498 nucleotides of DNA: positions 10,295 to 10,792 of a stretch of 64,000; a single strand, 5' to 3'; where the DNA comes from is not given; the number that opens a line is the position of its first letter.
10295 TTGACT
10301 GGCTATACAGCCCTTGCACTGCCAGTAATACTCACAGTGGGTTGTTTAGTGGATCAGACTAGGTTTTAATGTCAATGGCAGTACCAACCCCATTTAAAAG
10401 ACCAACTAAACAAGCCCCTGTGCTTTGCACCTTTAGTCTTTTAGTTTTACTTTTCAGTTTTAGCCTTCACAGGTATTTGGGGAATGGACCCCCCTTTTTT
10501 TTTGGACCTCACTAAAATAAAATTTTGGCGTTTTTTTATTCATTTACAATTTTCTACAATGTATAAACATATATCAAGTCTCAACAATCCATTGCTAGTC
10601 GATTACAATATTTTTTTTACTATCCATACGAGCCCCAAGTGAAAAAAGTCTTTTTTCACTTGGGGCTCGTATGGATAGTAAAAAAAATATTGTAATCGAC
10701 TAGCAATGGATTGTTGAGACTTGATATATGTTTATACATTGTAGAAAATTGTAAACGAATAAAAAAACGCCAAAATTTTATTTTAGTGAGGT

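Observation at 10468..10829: Near-perfect 362-bp palindrome (foldback)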

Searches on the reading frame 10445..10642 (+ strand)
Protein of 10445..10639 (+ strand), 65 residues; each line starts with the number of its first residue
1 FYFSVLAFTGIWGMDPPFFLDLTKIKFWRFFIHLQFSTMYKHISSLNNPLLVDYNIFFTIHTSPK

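Call 29: find_homologous_proteins(query=window:10445-10639:+, max_evalue=10)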
Query window:10445-10639:+: no candidate shares three 5-residue words with the query. No homologue found.

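Call 45: search_protein_representatives(protein=window:10445-10639:+)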
Query: 65 residues. Proteins with E-value up to 0.001 (for the whole library): 2; up to 1e-10: 1; up to 1e-30: 0. The best 2 are listed.
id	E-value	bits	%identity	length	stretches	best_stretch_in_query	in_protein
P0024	1.7e-11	60.0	50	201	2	6-59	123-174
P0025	8.0e-04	35.7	70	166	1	28-60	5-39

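Call 48: find_encoding_contigs(protein=P0024, flank=5000, max_places=10)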
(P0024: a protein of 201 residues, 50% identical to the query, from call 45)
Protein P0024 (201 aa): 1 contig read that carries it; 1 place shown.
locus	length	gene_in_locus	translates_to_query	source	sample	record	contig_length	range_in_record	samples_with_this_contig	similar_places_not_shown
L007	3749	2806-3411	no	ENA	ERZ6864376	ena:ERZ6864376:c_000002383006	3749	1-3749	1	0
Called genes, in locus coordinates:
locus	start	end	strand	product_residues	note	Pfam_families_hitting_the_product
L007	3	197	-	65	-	?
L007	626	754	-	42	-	-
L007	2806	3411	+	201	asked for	-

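Call 49: find_encoding_contigs(protein=P0025, flank=5000, max_places=10)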
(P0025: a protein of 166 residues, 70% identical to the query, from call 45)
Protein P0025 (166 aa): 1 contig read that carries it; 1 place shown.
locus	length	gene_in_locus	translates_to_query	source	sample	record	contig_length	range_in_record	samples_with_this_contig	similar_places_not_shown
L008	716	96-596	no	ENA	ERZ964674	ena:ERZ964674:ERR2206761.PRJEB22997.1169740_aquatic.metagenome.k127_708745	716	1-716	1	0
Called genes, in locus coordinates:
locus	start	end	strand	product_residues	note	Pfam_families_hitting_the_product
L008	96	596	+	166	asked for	-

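Call 56: find_homologous_proteins(query=A1, max_evalue=10)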
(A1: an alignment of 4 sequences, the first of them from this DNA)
Query A1 (4 sequences): 1229 candidates shared short words with the query, none scored E <= 10.

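Call 63: list_cluster_members(proteins=[P0024, P0025])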
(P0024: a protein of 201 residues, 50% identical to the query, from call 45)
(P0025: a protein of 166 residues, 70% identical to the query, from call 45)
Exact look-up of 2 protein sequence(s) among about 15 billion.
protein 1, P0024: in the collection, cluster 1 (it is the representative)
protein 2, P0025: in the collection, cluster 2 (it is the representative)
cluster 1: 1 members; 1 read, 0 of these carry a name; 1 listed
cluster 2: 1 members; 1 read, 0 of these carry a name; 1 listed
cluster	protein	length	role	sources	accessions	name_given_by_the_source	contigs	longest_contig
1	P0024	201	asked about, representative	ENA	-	-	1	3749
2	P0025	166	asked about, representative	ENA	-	-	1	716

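Call 72: find_encoding_contigs(protein=window:10484-10642:+, flank=5000)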
Protein window:10484-10642:+ (52 aa): no gene with exactly this product is on record in the collection.

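Call 74: search_protein_families(library=pfam, proteins=[window:10445-10639:+, P0024, P0025], max_evalue=0.1)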
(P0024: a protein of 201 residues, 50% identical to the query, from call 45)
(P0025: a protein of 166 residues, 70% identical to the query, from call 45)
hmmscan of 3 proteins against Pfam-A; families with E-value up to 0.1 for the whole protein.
window:10445-10639:+ (65 aa): 0 families

P0024 (201 aa): 0 families

P0025 (166 aa): 0 families
